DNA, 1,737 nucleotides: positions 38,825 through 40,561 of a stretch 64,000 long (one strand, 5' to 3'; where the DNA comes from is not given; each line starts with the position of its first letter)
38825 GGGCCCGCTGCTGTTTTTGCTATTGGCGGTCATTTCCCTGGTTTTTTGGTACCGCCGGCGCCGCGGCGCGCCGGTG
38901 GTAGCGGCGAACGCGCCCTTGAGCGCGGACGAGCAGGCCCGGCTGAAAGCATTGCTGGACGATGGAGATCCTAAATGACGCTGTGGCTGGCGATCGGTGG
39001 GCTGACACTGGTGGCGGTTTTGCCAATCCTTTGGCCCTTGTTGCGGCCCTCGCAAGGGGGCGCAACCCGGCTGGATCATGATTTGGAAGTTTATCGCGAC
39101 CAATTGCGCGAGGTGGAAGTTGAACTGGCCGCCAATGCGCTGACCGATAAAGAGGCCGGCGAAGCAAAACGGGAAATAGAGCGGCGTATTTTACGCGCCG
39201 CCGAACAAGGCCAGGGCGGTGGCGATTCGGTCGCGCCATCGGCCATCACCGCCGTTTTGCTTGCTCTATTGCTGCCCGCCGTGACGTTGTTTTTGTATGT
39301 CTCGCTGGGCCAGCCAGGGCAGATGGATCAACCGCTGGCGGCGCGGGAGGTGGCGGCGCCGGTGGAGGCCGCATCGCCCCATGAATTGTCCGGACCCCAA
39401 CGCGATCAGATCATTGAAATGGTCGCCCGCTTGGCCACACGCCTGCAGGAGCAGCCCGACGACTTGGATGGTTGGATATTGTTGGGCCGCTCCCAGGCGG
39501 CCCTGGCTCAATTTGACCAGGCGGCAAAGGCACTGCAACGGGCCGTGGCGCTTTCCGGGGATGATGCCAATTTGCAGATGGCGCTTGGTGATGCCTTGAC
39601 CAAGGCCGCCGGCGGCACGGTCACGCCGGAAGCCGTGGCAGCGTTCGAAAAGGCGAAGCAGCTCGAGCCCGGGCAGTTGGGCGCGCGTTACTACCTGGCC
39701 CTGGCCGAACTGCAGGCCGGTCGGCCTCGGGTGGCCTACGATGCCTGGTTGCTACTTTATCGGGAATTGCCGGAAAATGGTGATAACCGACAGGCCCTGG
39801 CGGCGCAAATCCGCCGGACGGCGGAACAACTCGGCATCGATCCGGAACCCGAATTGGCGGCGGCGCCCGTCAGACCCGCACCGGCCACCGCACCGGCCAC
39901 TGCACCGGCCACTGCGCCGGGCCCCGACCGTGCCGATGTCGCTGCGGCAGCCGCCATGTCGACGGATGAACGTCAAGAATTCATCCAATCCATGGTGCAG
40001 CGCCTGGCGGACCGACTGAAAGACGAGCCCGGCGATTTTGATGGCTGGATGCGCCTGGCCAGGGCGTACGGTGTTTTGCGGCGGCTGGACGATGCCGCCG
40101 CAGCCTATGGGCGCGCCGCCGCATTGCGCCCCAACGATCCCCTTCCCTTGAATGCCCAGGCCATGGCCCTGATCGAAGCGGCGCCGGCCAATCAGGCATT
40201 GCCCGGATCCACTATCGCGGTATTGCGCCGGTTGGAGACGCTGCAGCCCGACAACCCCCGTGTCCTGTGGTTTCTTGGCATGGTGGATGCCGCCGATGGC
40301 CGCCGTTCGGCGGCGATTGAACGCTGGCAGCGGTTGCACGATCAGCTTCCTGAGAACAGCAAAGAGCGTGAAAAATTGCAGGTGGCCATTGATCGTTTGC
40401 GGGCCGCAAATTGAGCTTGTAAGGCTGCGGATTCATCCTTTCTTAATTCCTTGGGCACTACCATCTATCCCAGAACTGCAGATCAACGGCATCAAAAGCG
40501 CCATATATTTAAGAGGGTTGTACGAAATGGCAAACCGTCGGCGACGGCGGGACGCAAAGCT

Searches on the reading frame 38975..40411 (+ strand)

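Call 46: search_protein_families(library=pfam, proteins=[window:38975-40411:+], max_evalue=0.001)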
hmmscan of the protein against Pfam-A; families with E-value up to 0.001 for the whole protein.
window:38975-40411:+ (479 aa): 9 families
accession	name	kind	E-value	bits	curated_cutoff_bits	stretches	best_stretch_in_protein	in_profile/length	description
PF23914.1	TPR_CcmH_CycH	-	6.8e-33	114.2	42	2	145-269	31-155/158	Cytochrome c-type biogenesis protein H TPR domain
PF07719.23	TPR_2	-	1.3e-11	44.1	27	1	356-388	2-34/34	Tetratricopeptide repeat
PF13428.12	TPR_14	-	9.8e-10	38.6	23.5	1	165-206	2-43/44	Tetratricopeptide repeat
PF14559.12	TPR_19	-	1e-09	39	25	0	156-204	17-65/68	Tetratricopeptide repeat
PF13414.12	TPR_11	-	6.2e-09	35.9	26.8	0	179-208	9-38/42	TPR repeat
PF00515.34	TPR_1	-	6.3e-09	35.7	27.8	0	356-388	2-34/34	Tetratricopeptide repeat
PF13432.12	TPR_16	-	2.4e-08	34.7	32.7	0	169-233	2-63/65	Tetratricopeptide repeat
PF13181.12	TPR_8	-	1.1e-06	28.8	25.7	0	166-196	3-33/34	Tetratricopeptide repeat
PF13431.12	TPR_17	-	0.00045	20.7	24.4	0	348-374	6-32/34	Tetratricopeptide repeat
